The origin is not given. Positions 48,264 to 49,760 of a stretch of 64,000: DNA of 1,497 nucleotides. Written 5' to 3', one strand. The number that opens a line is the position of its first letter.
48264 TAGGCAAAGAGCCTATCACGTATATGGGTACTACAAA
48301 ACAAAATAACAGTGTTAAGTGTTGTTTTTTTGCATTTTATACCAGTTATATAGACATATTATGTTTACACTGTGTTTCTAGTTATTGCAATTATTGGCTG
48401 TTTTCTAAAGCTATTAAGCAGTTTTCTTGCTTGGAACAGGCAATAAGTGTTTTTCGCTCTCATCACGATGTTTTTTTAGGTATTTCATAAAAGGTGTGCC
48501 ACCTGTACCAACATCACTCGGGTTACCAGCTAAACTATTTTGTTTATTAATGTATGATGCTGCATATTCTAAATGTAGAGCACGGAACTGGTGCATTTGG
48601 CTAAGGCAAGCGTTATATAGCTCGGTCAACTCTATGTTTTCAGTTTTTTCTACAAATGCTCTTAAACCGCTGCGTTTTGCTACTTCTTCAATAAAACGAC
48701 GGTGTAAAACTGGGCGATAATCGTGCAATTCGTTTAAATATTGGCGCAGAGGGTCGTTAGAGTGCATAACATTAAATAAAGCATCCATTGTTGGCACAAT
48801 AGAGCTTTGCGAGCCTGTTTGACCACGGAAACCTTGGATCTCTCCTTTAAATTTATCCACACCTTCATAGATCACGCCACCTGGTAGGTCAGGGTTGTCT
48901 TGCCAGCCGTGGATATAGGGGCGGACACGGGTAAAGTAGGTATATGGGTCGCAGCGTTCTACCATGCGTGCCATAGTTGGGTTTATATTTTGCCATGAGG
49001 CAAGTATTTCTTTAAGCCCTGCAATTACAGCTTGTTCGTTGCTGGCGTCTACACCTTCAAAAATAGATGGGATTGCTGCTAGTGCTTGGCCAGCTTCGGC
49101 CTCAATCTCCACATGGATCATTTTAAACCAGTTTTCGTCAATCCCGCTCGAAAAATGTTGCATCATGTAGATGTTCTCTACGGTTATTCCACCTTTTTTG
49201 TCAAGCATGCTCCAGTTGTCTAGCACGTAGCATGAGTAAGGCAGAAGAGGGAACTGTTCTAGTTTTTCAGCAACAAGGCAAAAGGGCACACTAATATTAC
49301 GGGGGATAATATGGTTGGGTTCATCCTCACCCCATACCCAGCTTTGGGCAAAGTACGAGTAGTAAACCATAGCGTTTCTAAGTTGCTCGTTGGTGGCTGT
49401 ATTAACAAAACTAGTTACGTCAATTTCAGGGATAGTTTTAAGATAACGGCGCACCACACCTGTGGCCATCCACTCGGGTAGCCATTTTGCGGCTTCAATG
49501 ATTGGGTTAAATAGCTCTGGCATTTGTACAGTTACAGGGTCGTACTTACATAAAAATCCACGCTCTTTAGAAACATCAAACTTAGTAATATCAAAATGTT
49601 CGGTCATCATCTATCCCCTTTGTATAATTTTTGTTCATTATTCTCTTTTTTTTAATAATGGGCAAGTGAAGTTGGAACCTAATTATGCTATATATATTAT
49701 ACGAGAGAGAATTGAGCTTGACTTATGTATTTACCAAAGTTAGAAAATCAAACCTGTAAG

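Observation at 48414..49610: Eukaryote-like indoleamine 2,3-dioxygenase (IDO) homologue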

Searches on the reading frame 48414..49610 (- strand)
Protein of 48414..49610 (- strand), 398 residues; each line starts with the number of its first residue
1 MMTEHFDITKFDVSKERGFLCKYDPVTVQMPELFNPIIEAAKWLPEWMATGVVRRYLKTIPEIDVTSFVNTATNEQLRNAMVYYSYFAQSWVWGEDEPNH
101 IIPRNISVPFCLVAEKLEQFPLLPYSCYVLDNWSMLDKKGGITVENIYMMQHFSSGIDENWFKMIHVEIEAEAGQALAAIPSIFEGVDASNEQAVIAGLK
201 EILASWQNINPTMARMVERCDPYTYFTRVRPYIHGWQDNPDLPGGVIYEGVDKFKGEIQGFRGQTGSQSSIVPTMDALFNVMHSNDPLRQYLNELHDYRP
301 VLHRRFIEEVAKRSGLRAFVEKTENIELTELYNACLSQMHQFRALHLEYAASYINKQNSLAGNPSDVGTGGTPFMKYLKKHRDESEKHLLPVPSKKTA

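Call 3: search_protein_families(library=pfam, proteins=[window:48414-49610:-], max_evalue=0.01)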
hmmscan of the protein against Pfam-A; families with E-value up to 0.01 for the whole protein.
window:48414-49610:- (398 aa): 1 family
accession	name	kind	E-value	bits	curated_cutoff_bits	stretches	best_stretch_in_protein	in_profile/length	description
PF01231.23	IDO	-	2.4e-83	280.6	26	1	9-387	3-411/412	Indoleamine 2,3-dioxygenase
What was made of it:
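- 48414..49610 (-): IDO-family haem dioxygenase CDS, 398 aa (bacterial distal-His clade). Pfam PF01231 E=2.4e-83 (call 3).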

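Call 4: search_protein_families(library=ncbifam, proteins=[window:48414-49610:-], max_evalue=0.01)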
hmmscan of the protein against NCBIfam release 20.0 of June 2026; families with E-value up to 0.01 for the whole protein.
window:48414-49610:- (398 aa): 0 families

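Call 5: search_solved_structures(query=window:48414-49610:-, max_evalue=0.01, show_alignments=3)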
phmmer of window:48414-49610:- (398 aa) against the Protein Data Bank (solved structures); distinct sequences matched with E-value up to 0.01: 25.
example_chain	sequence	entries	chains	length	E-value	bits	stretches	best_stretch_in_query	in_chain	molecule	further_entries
6cxu_A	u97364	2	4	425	4e-49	170.9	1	12-391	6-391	Indoleamine 2,3-dioxygenase 1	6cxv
21ok_A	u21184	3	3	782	5.3e-49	170.5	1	8-389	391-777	DNA polymerase I,Indoleamine 2,3-dioxygenase 2 | Maltose/maltodextrin-binding periplasmic protein,Indoleamine 2,3-dioxygenase 2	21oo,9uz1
21om_A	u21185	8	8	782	2.6e-48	168.2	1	8-389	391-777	DNA polymerase I,Indoleamine 2,3-dioxygenase 2 | Maltose/maltodextrin-binding periplasmic protein,Indoleamine 2,3-dioxygenase 2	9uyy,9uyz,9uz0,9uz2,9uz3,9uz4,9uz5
4u74_A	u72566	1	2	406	3.7e-48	167.7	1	11-390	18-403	Indoleamine 2,3-dioxygenase 1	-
7b1o_A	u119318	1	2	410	3.8e-48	167.6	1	9-390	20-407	Indoleamine 2,3-dioxygenase 1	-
7m63_A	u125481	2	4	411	3.8e-48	167.6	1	9-390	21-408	Indoleamine 2,3-dioxygenase 1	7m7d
6o3i_A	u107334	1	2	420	4.5e-48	167.4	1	11-390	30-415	Indoleamine 2,3-dioxygenase 1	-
5ek2_A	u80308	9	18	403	4.6e-48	167.4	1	11-390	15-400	Indoleamine 2,3-dioxygenase 1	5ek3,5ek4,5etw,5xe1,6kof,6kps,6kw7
6azu_A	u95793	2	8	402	4.6e-48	167.4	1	11-390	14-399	Indoleamine 2,3-dioxygenase 1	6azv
2d0t_A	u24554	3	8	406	4.7e-48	167.3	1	11-390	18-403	Indoleamine 2,3-dioxygenase | Indoleamine 2,3-dioxygenase 1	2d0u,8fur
6r63_A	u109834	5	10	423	5.4e-48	167.1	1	11-390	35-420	Indoleamine 2,3-dioxygenase 1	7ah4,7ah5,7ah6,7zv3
4pk5_A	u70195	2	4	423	5.5e-48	167.1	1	11-390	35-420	Indoleamine 2,3-dioxygenase 1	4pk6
9esb_A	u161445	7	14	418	6.2e-48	166.9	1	11-390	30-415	Indoleamine 2,3-dioxygenase 1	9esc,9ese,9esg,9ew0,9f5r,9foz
6azw_A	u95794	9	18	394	6.2e-48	166.9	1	11-390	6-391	Indoleamine 2,3-dioxygenase 1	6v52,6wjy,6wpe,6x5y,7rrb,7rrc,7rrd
4u72_A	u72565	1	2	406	6.4e-48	166.9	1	11-390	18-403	Indoleamine 2,3-dioxygenase 1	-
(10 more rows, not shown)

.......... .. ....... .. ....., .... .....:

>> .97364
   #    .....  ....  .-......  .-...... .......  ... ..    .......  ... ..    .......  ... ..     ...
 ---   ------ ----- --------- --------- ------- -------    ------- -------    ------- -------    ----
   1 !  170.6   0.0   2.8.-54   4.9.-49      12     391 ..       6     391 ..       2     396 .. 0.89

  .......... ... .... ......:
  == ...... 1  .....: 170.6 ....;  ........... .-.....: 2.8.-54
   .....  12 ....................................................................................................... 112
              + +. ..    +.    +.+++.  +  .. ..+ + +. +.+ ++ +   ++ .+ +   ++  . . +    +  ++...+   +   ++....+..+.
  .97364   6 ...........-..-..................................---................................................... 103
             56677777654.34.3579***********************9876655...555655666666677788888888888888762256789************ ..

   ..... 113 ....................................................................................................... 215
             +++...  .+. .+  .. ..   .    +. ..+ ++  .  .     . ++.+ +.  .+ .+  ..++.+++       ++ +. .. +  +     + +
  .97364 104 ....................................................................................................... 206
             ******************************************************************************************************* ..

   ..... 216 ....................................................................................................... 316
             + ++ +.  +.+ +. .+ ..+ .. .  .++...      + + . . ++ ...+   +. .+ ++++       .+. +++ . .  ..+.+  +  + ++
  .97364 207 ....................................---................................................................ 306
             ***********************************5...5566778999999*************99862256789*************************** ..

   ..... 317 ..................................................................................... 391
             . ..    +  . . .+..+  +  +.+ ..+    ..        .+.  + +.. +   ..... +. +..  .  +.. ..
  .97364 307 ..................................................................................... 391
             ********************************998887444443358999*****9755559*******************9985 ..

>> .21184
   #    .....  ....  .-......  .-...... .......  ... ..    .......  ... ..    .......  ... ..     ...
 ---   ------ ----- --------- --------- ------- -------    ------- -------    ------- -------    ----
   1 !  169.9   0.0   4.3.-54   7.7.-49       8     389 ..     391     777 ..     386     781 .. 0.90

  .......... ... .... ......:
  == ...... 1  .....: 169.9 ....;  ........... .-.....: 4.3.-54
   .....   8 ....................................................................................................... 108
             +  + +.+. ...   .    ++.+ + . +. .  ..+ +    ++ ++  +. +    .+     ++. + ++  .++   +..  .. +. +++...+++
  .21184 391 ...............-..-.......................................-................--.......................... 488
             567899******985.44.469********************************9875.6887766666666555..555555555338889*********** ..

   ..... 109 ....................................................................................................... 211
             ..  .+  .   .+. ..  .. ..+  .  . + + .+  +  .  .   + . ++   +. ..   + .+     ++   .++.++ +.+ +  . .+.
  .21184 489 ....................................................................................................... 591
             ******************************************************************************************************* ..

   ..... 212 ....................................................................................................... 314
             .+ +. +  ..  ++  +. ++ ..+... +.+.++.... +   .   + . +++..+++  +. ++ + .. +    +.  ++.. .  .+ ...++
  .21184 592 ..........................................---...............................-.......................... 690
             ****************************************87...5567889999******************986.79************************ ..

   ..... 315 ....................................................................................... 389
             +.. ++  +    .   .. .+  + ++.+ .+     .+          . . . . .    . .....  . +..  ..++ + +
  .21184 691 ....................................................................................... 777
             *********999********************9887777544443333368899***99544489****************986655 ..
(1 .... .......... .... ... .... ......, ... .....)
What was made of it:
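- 48414..49610 (-): PDB IDO1/IDO2 E~1e-49 (call 5).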

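Call 6: find_homologous_proteins(query=window:48414-49610:-, max_evalue=0.00001)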
Query window:48414-49610:- (398 aa): 5560 proteins with E <= 0.00001 among 8000 candidates; the best 120 are listed.
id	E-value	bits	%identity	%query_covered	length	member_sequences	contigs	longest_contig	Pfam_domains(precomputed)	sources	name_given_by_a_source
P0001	6.1e-276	933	100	100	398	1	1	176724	PF01231.24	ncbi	-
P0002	8.6e-214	728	77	100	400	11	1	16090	PF01231.24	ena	-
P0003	2.1e-211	720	77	99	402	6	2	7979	PF01231.24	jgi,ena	-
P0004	5.5e-211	719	76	99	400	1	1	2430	PF01231.24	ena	-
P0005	2.3e-201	687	75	97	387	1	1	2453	PF01231.24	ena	-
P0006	1.2e-196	672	72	97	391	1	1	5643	PF01231.24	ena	-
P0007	5.2e-163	561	61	97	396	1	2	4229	PF01231.24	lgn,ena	-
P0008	3.7e-161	555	60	99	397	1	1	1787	PF01231.24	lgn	-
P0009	8.5e-159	547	60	98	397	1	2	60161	PF01231.24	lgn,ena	-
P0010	6.4e-158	544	59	97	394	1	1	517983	PF01231.24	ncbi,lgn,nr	ncbi:MAG: indoleamine 2,3-dioxygenase [Proteobacteria bacterium]|nr:indoleamine 2,3-dioxygenase [Pse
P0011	2.0e-157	542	62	96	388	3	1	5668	PF01231.24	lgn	-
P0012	6.5e-157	541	59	97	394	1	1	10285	PF01231.24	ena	-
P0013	1.5e-156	540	60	97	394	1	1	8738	PF01231.24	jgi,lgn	jgi:indoleamine 2,3-dioxygenase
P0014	7.2e-156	537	58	97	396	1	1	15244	PF01231.24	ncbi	-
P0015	5.4e-155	534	57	98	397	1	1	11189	PF01231.24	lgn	-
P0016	1.1e-154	533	58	99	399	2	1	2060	PF01231.24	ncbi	ncbi:MAG TPA: indoleamine 2,3-dioxygenase [Alphaproteobacteria bacterium]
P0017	1.3e-153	530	57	96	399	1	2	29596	PF01231.24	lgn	-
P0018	8.0e-153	527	57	98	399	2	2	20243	PF01231.24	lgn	-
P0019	1.1e-152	527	57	98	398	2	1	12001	PF01231.24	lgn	-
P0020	1.3e-152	527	59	96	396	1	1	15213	PF01231.24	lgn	-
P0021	1.3e-152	527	58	98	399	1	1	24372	PF01231.24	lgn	-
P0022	5.4e-152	524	58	97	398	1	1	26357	PF01231.24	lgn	-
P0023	6.6e-152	524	57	98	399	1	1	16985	PF01231.24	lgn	-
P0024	8.2e-152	524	59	98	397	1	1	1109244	PF01231.24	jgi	jgi:indoleamine 2,3-dioxygenase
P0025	3.5e-151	522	57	99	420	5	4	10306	PF01231.24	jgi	jgi:indoleamine 2,3-dioxygenase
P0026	7.4e-151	521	58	96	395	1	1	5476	PF01231.24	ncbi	-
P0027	8.2e-151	521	56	97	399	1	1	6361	PF01231.24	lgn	-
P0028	1.7e-150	520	57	98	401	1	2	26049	PF01231.24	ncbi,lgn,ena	-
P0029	2.2e-150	519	57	98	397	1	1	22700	PF01231.24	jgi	-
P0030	2.8e-150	519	56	97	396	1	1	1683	PF01231.24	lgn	-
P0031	3.1e-150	519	56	98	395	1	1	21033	PF01231.24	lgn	-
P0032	4.2e-150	518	56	97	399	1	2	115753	PF01231.24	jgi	jgi:indoleamine 2,3-dioxygenase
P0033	5.0e-150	518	57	98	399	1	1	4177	PF01231.24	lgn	-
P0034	5.6e-150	518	57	99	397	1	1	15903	PF01231.24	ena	-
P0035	7.6e-150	517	56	98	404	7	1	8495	PF01231.24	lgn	-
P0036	1.4e-149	517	56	99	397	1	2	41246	PF01231.24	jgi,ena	jgi:indoleamine 2,3-dioxygenase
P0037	1.5e-149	516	56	99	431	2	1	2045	PF01231.24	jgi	jgi:indoleamine 2,3-dioxygenase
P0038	2.1e-149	516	57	98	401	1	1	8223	PF01231.24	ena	-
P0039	2.5e-149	516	56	98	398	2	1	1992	PF01231.24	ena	-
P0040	7.1e-149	514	56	99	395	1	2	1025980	PF01231.24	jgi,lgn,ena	-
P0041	7.5e-149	514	55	99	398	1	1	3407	PF01231.24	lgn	-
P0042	1.3e-148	513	56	99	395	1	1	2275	PF01231.24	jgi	jgi:indoleamine 2,3-dioxygenase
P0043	2.5e-148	512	57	96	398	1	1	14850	PF01231.24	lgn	-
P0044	2.9e-148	512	55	99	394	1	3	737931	PF01231.24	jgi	jgi:indoleamine 2,3-dioxygenase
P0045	3.1e-148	512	57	97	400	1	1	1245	PF01231.24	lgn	-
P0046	4.1e-148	512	56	98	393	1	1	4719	PF01231.24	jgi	jgi:indoleamine 2,3-dioxygenase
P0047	4.5e-148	512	56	97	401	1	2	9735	PF01231.24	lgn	-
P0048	5.4e-148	511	56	97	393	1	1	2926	PF01231.24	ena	-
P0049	5.5e-148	511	56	98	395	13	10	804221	PF01231.24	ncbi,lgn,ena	-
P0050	5.6e-148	511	56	97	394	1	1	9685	PF01231.24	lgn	-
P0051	6.3e-148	511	57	98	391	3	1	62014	PF01231.24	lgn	-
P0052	7.4e-148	511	57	97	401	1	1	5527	PF01231.24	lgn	-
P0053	7.4e-148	511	57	97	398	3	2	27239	PF01231.24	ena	-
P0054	8.0e-148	511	57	97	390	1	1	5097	PF01231.24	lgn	-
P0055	1.6e-147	510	56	97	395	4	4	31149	PF01231.24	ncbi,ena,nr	ncbi:MAG: indoleamine 2,3-dioxygenase [Rickettsiales bacterium]|nr:indoleamine 2,3-dioxygenase [Rick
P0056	1.7e-147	510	57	97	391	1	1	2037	PF01231.24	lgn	-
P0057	1.9e-147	510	56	97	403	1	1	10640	PF01231.24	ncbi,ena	-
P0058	2.5e-147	509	57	98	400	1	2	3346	PF01231.24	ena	-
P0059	2.5e-147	509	57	97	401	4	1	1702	PF01231.24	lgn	-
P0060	3.1e-147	509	55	96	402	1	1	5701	PF01231.24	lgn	-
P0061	3.5e-147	509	54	99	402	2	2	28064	PF01231.24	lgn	-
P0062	4.2e-147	508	56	99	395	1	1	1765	PF01231.24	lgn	-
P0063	5.1e-147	508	57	97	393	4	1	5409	PF01231.24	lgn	-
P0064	6.8e-147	508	55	99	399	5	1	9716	PF01231.24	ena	-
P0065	1.0e-146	507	55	99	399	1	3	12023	PF01231.24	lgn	-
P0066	1.1e-146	507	77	72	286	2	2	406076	PF01231.24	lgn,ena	-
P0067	2.4e-146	506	56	99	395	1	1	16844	PF01231.24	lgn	-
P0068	3.7e-146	505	56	98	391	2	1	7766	PF01231.24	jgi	jgi:indoleamine 2,3-dioxygenase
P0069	4.6e-146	505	55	97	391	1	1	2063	PF01231.24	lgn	-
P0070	5.1e-146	505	55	99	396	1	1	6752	PF01231.24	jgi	jgi:indoleamine 2,3-dioxygenase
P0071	5.5e-146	505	55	99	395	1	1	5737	PF01231.24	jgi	jgi:indoleamine 2,3-dioxygenase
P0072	7.2e-146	504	57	98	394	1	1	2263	PF01231.24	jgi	jgi:indoleamine 2,3-dioxygenase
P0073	1.2e-145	504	57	96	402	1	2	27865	PF01231.24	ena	-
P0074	1.3e-145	503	56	97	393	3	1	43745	PF01231.24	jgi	jgi:indoleamine 2,3-dioxygenase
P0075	1.6e-145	503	56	97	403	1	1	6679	PF01231.24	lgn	-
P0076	1.8e-145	503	57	96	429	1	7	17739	PF01231.24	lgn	-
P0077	3.1e-145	502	55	97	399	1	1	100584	PF01231.24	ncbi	-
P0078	3.8e-145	502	55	97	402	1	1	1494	PF01231.24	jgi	jgi:indoleamine 2,3-dioxygenase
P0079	4.5e-145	502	55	96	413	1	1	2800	PF01231.24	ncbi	-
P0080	4.6e-145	502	56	98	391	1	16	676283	PF01231.24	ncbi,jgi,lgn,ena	-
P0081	4.9e-145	502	55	98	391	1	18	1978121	PF01231.24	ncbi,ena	-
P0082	8.9e-145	501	56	98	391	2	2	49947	PF01231.24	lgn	-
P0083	1.2e-144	500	54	98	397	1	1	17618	PF01231.24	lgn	-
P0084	1.3e-144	500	54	99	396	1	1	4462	PF01231.24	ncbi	-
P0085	1.3e-144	500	56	98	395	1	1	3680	PF01231.24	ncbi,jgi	-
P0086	1.5e-144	500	55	98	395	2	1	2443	PF01231.24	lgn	-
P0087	1.8e-144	500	55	98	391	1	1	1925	PF01231.24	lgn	-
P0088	2.7e-144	499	55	97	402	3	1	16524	PF01231.24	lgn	-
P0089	2.9e-144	499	55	97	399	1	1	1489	PF01231.24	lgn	-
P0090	3.7e-144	499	57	96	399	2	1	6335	PF01231.24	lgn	-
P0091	4.5e-144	498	55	97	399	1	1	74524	PF01231.24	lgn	-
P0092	4.8e-144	498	55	99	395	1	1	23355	PF01231.24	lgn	-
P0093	5.2e-144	498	54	97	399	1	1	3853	PF01231.24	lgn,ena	-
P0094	7.0e-144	498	54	99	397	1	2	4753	PF01231.24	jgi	jgi:indoleamine 2,3-dioxygenase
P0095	8.5e-144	497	54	98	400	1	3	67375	PF01231.24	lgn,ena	-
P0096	1.1e-143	497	55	97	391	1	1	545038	PF01231.24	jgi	-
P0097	1.2e-143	497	55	98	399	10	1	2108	PF01231.24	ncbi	-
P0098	1.2e-143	497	54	97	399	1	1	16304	PF01231.24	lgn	-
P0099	1.3e-143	497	55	98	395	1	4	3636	PF01231.24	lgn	-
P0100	1.5e-143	497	55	98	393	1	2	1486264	PF01231.24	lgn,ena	-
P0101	1.6e-143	497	54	98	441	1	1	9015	PF01231.24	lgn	-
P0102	1.7e-143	497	55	97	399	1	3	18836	PF01231.24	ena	-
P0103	1.7e-143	496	55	99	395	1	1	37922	PF01231.24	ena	-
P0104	2.3e-143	496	55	97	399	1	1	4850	PF01231.24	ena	-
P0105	2.9e-143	496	54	97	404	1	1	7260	PF01231.24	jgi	jgi:indoleamine 2,3-dioxygenase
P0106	2.9e-143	496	56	96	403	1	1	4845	PF01231.24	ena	-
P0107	3.1e-143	496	56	97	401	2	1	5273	PF01231.24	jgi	jgi:indoleamine 2,3-dioxygenase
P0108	4.3e-143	495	56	96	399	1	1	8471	PF01231.24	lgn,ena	-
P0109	6.0e-143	495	56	99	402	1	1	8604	PF01231.24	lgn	-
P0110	6.1e-143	495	54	97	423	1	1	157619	PF01231.24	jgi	jgi:indoleamine 2,3-dioxygenase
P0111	6.5e-143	495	56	97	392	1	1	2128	PF01231.24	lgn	-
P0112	7.3e-143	494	54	97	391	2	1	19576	PF01231.24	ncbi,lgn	-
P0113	7.3e-143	494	55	97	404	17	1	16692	PF01231.24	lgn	-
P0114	8.7e-143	494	55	97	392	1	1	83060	PF01231.24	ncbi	-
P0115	1.2e-142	494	56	97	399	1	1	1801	PF01231.24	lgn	-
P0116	1.2e-142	494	55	99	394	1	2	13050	PF01231.24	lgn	-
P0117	1.2e-142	494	55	99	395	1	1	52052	PF01231.24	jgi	jgi:indoleamine 2,3-dioxygenase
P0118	1.2e-142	494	55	98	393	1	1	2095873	PF01231.24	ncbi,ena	-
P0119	1.5e-142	493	54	97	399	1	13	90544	PF01231.24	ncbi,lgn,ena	-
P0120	1.7e-142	493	53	99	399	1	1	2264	PF01231.24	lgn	-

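Call 7: find_related_loci(query=window:48414-49610:-, collection=genome_contigs, flank=10000)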
Query window:48414-49610:- (398 aa) in genome_contigs; peptide patterns used: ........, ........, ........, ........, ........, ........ (x = any residue, [..] = any of these).
581 stretches matched a pattern; 561 encode a relative of the query (tblastn E <= 1e-3); the best 80 are kept; 80 distinct loci.
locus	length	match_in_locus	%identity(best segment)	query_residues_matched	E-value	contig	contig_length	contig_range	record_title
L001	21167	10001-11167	59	6-393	8e-165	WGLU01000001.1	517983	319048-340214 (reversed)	MAG: Proteobacteria bacterium isolate RI_95 c_000000099639, whole genome shotgun sequence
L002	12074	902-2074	58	2-391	1e-161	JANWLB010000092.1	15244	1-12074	MAG: Alphaproteobacteria bacterium isolate CRAIB_MAG108 c_000000094700, whole genome shotgun sequence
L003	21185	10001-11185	56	3-391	4e-153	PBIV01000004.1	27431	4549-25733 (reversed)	MAG: Rickettsiales bacterium isolate SP2989 137738, whole genome shotgun sequence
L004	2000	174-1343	55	6-394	1e-164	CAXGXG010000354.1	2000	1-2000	MAG TPA_asm: uncultured Alphaproteobacteria bacterium isolate ERR594337_concoct_183 genome assembly, contig: ERZ11848502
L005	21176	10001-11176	56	6-396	7e-152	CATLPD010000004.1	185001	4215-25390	MAG: uncultured Alphaproteobacteria bacterium isolate SRR3960575_bin.5_MetaWRAP_v1.3_MAG genome assembly, contig: ERZ505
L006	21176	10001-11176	56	8-398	7e-151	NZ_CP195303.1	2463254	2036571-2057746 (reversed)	Micavibrio aeruginosavorus strain HCB189 chromosome, complete genome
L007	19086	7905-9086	54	1-393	3e-150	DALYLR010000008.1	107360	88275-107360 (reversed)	MAG TPA_asm: Micropepsaceae bacterium isolate CTOTU46684 NODE_11_length_107360_cov_6.146927, whole genome shotgun sequen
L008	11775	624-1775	55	8-390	1e-149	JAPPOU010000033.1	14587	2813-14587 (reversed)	MAG: Alphaproteobacteria bacterium isolate SB9155_S4_bin_4 NODE_792_length_14587_cov_9.4241, whole genome shotgun sequen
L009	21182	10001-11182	56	1-393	4e-149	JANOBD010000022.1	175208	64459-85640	MAG: Phycisphaerae bacterium isolate VAR_18_metabat_231 VAR_18_k141_2222684, whole genome shotgun sequence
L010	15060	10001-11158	54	6-390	9e-149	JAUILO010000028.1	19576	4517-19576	MAG: Alphaproteobacteria bacterium isolate Co_bin.48 NODE_15647_length_19576_cov_1.133991, whole genome shotgun sequence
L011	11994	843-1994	54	8-390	1e-148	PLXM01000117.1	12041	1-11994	MAG: Rhodospirillales bacterium isolate palsa_926 73.20120700_P3D.447_contig_2334, whole genome shotgun sequence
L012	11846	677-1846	55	6-393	3e-148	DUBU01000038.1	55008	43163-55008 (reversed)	MAG TPA_asm: Micavibrio sp. isolate UWMA-0310 NODE_879_length_55008_cov_0.114845, whole genome shotgun sequence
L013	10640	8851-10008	56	6-390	6e-147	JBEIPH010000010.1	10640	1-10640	MAG: Micavibrio sp. isolate Sample-106-S6-bin-43 Sample_106_S6-bin_43-k141_1134883, whole genome shotgun sequence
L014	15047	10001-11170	54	2-390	3e-146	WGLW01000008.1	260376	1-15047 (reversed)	MAG: Alphaproteobacteria bacterium isolate RI_35 c_000000019692, whole genome shotgun sequence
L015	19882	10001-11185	53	6-398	5e-145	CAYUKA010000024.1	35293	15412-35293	MAG TPA_asm: uncultured Micavibrio sp. isolate SRP141376_co5_384 genome assembly, contig: NODE_2743_length_35293_cov_5.5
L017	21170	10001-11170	55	6-394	4e-144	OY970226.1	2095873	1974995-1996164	MAG: uncultured Alphaproteobacteria bacterium isolate MFD09212.bin.1.28 genome assembly, chromosome: 1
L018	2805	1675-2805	53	6-381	1e-151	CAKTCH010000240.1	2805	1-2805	MAG: uncultured Alphaproteobacteria bacterium isolate REFINED_METABAT215_TOP10_CONTIGS_1500_ASSEMBLY_K77_MERGED__Nepal_M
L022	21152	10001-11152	53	8-390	3e-141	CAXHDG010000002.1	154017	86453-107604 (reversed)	MAG TPA_asm: uncultured Magnetococcales bacterium isolate SRR12480076_binner123_Refined_1 genome assembly, contig: ERZ98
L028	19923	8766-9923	53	6-390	2e-140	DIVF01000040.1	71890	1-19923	MAG TPA_asm: Micavibrio sp. UBA6139 UBA6139_contig_6710, whole genome shotgun sequence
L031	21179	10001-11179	54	6-397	6e-140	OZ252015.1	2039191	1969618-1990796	MAG: Hyphomicrobiales bacterium isolate 47880fc9-27c8-46de-aa34-e5a4aa674eed genome assembly, chromosome: 1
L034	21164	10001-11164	55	8-394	7e-140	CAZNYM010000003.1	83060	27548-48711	MAG TPA_asm: uncultured Pseudobdellovibrionaceae bacterium isolate binchicken_co319_204 genome assembly, contig: NODE_40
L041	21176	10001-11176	54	8-398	2e-139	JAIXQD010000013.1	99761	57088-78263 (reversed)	MAG: Rickettsiales bacterium isolate C4_MAG_00014 pond_C4_MAG_00014_000000000015, whole genome shotgun sequence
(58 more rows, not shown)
